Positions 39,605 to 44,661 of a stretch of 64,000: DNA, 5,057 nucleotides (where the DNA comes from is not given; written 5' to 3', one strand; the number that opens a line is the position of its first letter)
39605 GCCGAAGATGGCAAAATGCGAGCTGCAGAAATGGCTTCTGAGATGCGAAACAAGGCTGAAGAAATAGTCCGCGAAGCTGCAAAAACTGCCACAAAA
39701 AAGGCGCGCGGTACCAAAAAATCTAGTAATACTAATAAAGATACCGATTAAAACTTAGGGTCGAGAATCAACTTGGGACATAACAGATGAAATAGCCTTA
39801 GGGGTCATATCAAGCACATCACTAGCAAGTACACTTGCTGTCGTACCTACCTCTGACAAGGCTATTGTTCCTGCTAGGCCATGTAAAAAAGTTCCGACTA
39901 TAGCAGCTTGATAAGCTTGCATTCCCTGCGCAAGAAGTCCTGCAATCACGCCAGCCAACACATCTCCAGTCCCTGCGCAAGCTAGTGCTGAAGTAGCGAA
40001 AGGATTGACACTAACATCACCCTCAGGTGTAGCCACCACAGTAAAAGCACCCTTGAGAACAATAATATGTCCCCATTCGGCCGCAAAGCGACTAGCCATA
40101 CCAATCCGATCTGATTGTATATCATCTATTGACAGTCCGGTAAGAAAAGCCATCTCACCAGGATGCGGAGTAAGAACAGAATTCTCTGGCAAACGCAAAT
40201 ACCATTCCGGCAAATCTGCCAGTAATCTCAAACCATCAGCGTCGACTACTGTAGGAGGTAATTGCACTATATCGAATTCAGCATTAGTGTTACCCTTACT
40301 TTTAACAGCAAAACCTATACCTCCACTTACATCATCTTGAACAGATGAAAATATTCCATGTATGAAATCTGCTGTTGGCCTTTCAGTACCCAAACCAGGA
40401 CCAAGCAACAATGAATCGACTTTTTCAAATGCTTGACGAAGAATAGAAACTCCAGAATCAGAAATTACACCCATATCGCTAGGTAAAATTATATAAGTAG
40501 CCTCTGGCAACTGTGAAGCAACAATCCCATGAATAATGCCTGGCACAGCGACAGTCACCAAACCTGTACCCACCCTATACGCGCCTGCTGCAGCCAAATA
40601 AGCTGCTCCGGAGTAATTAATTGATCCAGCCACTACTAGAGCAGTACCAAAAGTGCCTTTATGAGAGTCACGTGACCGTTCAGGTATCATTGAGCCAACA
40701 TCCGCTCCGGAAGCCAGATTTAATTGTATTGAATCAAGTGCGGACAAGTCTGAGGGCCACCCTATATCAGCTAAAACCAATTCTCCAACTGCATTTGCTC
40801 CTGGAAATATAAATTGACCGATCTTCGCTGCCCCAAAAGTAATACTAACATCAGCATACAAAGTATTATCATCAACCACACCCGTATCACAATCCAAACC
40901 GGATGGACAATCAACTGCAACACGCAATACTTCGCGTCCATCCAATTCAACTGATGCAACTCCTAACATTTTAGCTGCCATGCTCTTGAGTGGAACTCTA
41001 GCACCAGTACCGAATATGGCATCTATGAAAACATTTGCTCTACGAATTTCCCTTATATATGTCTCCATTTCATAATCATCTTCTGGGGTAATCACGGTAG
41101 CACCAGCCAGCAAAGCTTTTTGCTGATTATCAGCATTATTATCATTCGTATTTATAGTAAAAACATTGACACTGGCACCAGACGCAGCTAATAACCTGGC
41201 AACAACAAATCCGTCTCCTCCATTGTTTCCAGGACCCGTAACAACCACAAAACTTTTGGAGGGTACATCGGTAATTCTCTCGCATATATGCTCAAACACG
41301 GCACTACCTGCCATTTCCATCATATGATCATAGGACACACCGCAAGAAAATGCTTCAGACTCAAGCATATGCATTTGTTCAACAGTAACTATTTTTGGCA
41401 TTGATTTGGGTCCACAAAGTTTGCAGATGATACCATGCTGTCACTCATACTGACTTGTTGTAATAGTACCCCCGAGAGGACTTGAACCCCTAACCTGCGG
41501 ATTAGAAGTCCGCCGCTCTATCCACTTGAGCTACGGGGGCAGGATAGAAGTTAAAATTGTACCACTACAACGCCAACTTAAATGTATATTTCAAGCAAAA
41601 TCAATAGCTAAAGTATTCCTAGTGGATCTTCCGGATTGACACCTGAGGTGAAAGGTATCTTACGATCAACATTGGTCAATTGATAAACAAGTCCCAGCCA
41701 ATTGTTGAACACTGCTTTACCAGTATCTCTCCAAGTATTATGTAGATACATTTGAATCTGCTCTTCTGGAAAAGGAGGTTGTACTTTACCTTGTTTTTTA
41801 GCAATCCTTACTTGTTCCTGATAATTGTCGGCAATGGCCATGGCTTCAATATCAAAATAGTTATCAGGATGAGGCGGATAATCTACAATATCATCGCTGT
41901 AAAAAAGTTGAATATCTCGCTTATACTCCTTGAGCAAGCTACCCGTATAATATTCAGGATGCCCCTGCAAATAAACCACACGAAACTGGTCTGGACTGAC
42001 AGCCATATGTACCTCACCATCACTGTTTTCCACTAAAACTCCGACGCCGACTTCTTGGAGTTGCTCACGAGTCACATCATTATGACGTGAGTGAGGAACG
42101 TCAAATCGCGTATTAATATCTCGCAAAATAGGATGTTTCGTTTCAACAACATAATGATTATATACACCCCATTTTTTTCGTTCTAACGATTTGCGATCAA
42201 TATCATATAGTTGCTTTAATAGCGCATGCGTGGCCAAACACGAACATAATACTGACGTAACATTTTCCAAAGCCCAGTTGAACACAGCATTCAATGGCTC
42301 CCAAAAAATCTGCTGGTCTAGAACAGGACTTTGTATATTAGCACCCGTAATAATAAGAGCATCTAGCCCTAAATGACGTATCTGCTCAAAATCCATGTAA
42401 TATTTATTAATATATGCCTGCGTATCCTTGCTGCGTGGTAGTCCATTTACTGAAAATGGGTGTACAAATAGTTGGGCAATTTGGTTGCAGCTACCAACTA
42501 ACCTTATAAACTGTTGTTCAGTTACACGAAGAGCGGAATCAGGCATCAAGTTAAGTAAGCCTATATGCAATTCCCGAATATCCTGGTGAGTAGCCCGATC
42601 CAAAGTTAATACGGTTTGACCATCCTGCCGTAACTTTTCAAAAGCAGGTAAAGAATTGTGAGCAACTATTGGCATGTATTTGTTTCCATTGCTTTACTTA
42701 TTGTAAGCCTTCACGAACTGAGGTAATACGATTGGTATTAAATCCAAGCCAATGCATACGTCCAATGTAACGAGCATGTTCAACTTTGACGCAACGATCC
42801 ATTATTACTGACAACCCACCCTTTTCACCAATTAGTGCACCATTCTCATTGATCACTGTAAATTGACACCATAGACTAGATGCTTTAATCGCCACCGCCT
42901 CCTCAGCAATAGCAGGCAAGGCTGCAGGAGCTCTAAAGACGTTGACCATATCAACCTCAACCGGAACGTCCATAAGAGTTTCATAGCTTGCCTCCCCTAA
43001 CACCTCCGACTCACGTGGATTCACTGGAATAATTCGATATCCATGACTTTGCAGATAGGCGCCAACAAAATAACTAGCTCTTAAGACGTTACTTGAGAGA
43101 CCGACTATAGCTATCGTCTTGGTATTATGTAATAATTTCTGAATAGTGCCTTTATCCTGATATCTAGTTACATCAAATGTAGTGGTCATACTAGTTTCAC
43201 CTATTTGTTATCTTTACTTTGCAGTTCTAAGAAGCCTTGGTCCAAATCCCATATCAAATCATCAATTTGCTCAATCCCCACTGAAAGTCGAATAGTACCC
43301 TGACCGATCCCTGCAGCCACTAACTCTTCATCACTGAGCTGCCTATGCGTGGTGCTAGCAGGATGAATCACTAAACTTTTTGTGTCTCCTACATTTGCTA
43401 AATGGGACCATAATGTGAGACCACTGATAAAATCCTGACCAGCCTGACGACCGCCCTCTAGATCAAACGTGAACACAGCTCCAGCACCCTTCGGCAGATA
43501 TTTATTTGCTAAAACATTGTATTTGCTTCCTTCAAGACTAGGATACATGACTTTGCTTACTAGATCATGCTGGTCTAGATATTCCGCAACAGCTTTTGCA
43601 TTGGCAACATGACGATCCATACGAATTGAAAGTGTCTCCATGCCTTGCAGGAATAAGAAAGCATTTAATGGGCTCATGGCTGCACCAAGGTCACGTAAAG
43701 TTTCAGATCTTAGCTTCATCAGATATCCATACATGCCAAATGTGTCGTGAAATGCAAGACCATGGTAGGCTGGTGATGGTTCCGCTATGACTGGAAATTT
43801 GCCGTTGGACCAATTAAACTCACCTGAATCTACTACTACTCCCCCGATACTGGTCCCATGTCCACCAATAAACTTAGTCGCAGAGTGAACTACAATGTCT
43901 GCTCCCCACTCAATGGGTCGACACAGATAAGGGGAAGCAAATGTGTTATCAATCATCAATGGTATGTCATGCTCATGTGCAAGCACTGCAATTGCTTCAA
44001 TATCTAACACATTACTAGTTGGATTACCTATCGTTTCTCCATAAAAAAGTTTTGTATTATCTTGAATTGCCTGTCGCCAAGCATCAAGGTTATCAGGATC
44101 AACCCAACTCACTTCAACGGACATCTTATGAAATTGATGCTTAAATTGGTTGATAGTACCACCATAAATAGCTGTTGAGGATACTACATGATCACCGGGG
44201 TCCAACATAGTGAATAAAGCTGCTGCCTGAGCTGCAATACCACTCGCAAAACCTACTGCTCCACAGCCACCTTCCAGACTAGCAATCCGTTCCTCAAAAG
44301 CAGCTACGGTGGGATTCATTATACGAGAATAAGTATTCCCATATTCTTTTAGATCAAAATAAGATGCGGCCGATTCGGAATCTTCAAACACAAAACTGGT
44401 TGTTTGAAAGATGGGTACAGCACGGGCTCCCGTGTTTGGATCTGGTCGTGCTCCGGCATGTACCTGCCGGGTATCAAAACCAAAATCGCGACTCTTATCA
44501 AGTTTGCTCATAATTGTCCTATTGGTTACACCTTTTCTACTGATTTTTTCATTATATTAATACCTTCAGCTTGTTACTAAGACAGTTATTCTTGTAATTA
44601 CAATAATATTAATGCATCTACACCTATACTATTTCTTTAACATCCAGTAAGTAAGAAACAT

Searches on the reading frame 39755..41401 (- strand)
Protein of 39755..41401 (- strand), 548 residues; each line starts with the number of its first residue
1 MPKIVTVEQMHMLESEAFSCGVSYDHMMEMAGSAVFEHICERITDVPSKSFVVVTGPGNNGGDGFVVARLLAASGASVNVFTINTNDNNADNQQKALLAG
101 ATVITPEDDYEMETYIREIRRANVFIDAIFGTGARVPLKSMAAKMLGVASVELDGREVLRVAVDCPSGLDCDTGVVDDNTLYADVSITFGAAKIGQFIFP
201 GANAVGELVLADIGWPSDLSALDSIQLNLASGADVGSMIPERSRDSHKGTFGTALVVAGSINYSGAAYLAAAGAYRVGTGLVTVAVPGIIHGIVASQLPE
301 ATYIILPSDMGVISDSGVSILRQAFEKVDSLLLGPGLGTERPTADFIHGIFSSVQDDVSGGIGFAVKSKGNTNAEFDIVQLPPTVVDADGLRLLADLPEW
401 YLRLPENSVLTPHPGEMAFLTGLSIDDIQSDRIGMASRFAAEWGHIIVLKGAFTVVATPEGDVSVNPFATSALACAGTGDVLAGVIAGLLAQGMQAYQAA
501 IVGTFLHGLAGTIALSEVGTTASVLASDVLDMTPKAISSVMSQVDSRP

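Call 46: search_protein_families(library=pfam, proteins=[window:39755-41401:-], max_evalue=0.001)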
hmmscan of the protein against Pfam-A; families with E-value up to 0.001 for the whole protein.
window:39755-41401:- (548 aa): 3 families
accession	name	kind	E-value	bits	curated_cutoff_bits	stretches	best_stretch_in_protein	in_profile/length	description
PF01256.23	Carb_kinase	-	2.5e-52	178.2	27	1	255-532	2-239/242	NAD(P)H-hydrate dehydratase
PF03853.21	YjeF_N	-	1.9e-36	126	24.9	1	26-195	3-169/169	YjeF-related protein N-terminus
PF08543.17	Phos_pyr_kin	-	0.00015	21.7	27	1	404-500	117-221/246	Phosphomethylpyrimidine kinase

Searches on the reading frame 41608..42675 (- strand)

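Call 46: search_protein_families(library=pfam, proteins=[window:41608-42675:-], max_evalue=0.001)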
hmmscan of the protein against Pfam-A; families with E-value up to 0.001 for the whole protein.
window:41608-42675:- (355 aa): 2 families
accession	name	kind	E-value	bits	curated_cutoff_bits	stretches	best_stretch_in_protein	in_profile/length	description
PF04204.22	HTS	-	5.2e-81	272.4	27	1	2-335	1-297/298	Homoserine O-succinyltransferase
PF00117.34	GATase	-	0.00083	19.5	22.8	0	127-246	60-177/190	Glutamine amidotransferase class-I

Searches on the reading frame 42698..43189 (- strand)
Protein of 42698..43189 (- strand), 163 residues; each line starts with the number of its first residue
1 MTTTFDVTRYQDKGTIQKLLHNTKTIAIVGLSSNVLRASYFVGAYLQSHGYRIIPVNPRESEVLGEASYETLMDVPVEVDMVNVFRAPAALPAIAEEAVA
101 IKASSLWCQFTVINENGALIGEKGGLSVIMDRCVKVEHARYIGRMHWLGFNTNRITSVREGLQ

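Call 46: search_protein_families(library=pfam, proteins=[window:42698-43189:-], max_evalue=0.001)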
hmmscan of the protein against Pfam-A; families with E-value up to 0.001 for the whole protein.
window:42698-43189:- (163 aa): 1 family
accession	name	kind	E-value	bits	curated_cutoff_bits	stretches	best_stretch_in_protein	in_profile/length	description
PF13380.12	CoA_binding_2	-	4.7e-36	124.2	22.8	1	24-138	1-115/116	CoA binding domain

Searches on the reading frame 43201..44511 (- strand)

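Call 46: search_protein_families(library=pfam, proteins=[window:43201-44511:-], max_evalue=0.001)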
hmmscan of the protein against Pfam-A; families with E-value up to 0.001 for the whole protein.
window:43201-44511:- (436 aa): 5 families
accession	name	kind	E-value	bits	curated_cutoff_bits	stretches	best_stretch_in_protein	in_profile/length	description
PF01053.26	Cys_Met_Meta_PP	-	9.6e-133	442.8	27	1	13-427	1-380/381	Cys/Met metabolism PLP-dependent enzyme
PF00155.27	Aminotran_1_2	-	7.3e-09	35.7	19.7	1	60-196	34-193/361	Aminotransferase class I and II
PF00266.25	Aminotran_5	-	6.7e-07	29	21.5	1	92-222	74-210/371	Aminotransferase class-V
PF01212.27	Beta_elim_lyase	-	4e-05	23.5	27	1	66-319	31-272/288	Beta-eliminating lyase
PF01041.23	DegT_DnrJ_EryC1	-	0.00034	20.4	19.8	0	64-189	21-146/360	DegT/DnrJ/EryC1/StrS aminotransferase family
